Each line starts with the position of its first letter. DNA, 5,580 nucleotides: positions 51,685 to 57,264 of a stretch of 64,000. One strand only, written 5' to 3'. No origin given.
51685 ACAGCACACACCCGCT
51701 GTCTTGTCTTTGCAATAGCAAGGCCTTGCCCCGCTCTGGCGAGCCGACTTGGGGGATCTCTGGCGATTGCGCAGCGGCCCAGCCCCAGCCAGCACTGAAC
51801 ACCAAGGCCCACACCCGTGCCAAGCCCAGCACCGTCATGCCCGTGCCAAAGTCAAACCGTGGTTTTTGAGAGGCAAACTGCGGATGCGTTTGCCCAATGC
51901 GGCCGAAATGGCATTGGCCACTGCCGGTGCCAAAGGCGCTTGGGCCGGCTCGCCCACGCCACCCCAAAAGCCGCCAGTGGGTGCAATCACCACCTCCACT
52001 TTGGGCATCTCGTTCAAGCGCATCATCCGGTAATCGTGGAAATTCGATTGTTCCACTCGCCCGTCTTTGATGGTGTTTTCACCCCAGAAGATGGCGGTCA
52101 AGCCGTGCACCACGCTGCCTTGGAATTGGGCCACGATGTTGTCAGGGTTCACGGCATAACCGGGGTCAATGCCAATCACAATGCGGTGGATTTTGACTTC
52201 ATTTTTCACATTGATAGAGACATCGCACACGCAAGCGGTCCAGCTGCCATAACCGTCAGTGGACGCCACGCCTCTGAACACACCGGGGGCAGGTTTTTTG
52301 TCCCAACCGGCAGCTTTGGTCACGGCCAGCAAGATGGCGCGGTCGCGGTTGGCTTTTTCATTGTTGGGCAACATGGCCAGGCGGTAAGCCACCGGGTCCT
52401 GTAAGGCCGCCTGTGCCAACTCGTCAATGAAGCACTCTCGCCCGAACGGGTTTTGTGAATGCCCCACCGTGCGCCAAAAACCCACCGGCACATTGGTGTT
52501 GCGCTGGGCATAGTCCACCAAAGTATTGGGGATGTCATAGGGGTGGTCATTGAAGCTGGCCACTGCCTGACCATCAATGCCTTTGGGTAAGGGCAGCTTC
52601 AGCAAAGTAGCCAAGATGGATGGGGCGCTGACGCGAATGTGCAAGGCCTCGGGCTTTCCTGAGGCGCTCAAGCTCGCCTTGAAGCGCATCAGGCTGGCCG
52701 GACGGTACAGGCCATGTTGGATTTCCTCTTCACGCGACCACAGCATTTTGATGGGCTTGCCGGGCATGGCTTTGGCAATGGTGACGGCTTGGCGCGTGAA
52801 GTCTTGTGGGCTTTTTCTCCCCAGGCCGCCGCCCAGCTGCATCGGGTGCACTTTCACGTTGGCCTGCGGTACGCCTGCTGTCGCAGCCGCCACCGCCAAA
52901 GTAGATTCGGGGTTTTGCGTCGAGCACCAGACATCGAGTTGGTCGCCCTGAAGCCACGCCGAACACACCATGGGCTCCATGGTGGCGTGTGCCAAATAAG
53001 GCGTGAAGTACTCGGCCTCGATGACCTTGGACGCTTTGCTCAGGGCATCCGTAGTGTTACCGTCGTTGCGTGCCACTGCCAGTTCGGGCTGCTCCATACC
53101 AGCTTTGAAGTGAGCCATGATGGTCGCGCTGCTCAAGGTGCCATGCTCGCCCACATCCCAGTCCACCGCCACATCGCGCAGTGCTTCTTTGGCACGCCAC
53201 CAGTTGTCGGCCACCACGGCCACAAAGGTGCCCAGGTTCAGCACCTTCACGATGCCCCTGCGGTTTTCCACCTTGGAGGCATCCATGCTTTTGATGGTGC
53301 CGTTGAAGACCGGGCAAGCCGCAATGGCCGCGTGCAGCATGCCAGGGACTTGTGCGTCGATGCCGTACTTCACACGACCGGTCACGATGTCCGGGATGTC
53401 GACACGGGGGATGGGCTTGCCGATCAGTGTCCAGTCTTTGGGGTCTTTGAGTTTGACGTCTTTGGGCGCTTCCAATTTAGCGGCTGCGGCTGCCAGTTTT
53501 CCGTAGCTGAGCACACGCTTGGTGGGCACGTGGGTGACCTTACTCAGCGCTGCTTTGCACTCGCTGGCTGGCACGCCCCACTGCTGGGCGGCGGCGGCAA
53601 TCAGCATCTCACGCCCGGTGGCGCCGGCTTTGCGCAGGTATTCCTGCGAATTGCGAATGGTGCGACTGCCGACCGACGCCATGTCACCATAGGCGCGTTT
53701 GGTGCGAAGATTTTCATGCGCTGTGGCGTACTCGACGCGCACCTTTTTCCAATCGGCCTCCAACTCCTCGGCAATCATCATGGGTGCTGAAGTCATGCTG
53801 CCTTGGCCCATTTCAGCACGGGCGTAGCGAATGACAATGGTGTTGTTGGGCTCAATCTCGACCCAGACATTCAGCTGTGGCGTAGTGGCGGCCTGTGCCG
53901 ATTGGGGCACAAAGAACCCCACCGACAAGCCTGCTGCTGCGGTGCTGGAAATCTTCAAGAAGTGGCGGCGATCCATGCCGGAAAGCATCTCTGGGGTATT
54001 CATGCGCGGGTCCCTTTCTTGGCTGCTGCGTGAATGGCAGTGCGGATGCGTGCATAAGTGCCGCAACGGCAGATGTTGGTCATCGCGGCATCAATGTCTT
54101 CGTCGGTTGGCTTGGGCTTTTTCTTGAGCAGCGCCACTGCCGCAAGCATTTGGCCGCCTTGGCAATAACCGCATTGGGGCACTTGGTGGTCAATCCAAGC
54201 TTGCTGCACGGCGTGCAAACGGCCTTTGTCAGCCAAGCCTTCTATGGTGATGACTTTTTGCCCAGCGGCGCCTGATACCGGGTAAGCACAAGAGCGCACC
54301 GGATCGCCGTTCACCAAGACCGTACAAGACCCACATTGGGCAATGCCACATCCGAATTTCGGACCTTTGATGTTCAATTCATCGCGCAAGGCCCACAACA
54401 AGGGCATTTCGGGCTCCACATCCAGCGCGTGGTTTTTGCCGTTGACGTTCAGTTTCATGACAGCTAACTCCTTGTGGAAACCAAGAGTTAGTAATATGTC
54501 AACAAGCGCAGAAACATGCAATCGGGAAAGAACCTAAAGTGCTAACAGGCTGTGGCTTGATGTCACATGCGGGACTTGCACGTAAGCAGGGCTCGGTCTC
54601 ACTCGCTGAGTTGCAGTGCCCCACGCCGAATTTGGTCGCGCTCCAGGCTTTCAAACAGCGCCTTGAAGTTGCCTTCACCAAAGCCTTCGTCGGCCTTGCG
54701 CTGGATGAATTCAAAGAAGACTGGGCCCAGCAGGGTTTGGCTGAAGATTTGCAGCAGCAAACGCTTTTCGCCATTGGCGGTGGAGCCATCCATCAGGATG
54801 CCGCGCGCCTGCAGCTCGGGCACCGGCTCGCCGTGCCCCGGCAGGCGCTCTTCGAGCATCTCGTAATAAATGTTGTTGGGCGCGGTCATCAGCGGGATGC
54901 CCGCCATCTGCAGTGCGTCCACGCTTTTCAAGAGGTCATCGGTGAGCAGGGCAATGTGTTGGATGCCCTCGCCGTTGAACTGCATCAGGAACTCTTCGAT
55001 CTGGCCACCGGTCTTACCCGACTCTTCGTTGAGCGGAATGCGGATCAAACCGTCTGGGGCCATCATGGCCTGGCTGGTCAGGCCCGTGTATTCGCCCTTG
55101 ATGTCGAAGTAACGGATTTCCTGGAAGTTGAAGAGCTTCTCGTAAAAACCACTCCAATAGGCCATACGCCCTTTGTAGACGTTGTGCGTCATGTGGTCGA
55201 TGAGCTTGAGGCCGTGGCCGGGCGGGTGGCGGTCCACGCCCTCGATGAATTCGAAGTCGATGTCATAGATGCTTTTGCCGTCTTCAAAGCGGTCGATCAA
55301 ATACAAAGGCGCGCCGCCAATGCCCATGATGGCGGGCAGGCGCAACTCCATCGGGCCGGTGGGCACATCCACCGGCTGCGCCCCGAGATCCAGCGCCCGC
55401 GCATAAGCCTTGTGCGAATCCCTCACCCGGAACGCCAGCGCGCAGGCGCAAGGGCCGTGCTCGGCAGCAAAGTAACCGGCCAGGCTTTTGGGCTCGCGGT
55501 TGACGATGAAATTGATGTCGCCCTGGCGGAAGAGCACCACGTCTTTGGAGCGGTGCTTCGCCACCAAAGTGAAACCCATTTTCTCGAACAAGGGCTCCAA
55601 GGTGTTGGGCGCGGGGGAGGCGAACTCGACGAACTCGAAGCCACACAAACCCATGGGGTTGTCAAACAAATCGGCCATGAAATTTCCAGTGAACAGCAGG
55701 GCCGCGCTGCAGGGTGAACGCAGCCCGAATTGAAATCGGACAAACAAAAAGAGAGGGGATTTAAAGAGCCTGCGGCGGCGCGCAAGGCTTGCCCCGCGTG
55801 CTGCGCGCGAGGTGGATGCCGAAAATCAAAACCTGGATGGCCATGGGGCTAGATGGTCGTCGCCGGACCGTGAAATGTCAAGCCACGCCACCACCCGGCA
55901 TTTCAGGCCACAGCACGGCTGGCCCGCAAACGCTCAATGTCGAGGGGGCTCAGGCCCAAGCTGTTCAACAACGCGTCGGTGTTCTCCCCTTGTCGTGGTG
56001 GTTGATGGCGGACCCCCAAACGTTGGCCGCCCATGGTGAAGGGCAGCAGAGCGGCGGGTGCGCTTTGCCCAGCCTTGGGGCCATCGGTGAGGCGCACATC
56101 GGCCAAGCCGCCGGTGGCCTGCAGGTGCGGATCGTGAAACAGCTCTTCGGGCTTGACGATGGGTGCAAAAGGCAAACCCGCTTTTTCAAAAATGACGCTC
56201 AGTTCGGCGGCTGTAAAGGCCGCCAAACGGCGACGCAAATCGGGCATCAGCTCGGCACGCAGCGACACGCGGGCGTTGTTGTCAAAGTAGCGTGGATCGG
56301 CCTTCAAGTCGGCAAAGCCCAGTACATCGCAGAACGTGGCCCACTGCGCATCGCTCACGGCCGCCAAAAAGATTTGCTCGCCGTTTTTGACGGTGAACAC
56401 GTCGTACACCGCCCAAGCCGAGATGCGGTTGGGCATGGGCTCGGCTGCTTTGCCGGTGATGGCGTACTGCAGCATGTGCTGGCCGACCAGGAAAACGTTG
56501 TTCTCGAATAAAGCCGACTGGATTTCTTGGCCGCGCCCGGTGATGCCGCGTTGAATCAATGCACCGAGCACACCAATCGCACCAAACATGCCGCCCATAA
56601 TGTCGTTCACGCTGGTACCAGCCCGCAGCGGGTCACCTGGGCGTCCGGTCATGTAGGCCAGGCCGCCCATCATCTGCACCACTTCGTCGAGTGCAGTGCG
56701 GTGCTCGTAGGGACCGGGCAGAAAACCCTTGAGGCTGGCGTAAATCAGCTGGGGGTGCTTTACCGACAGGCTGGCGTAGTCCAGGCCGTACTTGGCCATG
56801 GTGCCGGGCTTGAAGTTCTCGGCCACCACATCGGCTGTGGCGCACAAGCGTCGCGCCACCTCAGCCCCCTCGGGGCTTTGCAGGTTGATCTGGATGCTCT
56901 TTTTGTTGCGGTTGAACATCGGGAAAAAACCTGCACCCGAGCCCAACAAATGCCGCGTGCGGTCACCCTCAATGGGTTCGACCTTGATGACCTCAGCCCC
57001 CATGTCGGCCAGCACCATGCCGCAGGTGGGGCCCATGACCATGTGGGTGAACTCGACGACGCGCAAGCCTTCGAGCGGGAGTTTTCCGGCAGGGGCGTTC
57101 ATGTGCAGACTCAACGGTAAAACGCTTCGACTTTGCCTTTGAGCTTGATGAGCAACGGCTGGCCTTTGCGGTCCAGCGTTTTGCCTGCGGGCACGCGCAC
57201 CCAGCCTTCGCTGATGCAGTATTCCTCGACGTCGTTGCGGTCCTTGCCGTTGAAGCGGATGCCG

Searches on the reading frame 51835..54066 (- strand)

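Call 38: search_protein_families(library=ncbifam, proteins=[window:51835-54066:-], max_evalue=1e-15)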
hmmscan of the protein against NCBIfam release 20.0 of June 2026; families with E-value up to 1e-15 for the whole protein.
window:51835-54066:- (743 aa): 11 families
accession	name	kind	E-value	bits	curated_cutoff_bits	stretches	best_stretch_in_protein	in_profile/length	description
NF043082.1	XdhA_XDHase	equivalog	1.9e-51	175.1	780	1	283-573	107-398/758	xanthine dehydrogenase subunit XdhA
TIGR03194.1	4hydrxCoA_A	equivalog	6.3e-46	157.1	994.55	1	600-735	599-739/746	4-hydroxybenzoyl-CoA reductase subunit alpha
NF007426.0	PRK09970.1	equivalog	7.2e-46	156.6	916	1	282-573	111-401/761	xanthine dehydrogenase molybdenum-binding subunit XdhA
TIGR03196.1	pucD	equivalog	1.5e-33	116.2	783.65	1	215-563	3-374/763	xanthine dehydrogenase subunit D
TIGR03311.1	Se_dep_XDH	equivalog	1.8e-33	115.7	830.45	0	333-559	312-533/848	selenium-dependent xanthine dehydrogenase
NF041018.1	glyceraldDH_alpha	equivalog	3.1e-32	111.9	790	0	284-563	110-388/741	glyceraldehyde dehydrogenase subunit alpha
NF041671.1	peri_hyde_PaoC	equivalog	1.1e-30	106.6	1180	1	283-568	114-389/735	aldehyde oxidoreductase molybdenum-binding subunit PaoC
TIGR02965.1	xanthine_xdhB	equivalog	8e-29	100.3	849.5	1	281-572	96-381/758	xanthine dehydrogenase molybdopterin binding subunit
NF045668.1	pterin_aldehy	equivalog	1.7e-20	72.7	1100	0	274-564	273-564/905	molybdopterin-dependent aldehyde oxidoreductase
NF040766.1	CODH_aero_grp5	exception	2.3e-20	72.4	950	0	281-576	108-405/785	aerobic carbon-monoxide dehydrogenase large subunit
TIGR02416.1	CO_dehy_Mo_lg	equivalog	1.9e-19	69.3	991.15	0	334-478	159-306/770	aerobic carbon-monoxide dehydrogenase large subunit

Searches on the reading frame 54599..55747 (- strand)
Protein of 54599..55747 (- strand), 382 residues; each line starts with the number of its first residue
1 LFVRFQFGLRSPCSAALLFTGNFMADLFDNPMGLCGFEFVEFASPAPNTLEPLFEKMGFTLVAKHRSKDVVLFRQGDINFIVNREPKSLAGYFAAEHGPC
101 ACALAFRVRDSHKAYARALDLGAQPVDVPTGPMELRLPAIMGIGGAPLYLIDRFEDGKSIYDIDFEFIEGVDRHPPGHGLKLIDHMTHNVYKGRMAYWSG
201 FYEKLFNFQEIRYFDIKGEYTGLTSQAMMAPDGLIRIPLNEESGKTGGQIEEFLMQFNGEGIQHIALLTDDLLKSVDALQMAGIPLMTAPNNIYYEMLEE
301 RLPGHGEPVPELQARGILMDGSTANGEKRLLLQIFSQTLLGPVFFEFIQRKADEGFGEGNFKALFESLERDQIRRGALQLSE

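Call 38: search_protein_families(library=ncbifam, proteins=[window:54599-55747:-], max_evalue=1e-15)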
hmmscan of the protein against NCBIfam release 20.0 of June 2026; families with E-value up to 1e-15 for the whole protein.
window:54599-55747:- (382 aa): 2 families
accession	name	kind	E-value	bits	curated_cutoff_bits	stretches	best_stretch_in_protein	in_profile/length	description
TIGR01263.1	4HPPD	equivalog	9.8e-115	383.8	277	1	36-378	2-353/353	4-hydroxyphenylpyruvate dioxygenase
NF042435.1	DhshikDhtase_QuiC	equivalog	1e-57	196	1200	1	34-362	294-617/635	3-dehydroshikimate dehydratase QuiC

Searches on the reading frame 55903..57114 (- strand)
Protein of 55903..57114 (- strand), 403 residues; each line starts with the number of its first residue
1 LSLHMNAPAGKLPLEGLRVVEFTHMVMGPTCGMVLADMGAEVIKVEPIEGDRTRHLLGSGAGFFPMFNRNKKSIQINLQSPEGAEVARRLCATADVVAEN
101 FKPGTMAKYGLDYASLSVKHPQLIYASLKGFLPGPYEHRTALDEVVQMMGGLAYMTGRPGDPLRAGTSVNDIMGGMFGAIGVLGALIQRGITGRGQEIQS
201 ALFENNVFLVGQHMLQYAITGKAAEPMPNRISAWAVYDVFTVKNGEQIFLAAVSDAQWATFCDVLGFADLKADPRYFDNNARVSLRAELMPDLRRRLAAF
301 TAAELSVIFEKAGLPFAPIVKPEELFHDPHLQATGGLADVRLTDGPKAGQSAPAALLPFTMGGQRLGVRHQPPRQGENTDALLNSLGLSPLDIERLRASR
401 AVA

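Call 38: search_protein_families(library=ncbifam, proteins=[window:55903-57114:-], max_evalue=1e-15)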
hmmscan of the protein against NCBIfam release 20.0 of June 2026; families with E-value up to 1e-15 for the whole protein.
window:55903-57114:- (403 aa): 7 families
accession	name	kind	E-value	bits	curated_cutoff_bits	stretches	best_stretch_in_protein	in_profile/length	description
NF052585.1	SucGlutTfsCaiB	equivalog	1.9e-77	260.5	750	1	10-386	4-388/394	succinate--glutarate CoA-transferase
NF003809.0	PRK05398.1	subfamily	3.7e-67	226.7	442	1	12-205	3-203/416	formyl-CoA transferase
TIGR03253.1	oxalate_frc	equivalog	8.7e-64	215.7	504.2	1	13-205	3-202/416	formyl-CoA transferase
NF008511.0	PRK11430.1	equivalog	1.9e-57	195.1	522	1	9-334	5-335/381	CoA:oxalate CoA-transferase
NF041294.1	Scnl_mescCoAtase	equivalog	5.1e-57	193.7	700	1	14-379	4-376/381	succinyl-CoA:mesaconate CoA-transferase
TIGR04253.1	mesacon_CoA_iso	equivalog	1.4e-30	106.6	725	1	14-403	3-401/403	2-methylfumaryl-CoA isomerase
NF002914.1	PRK03525.1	equivalog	1.5e-27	96.6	413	1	13-399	9-394/400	L-carnitine CoA-transferase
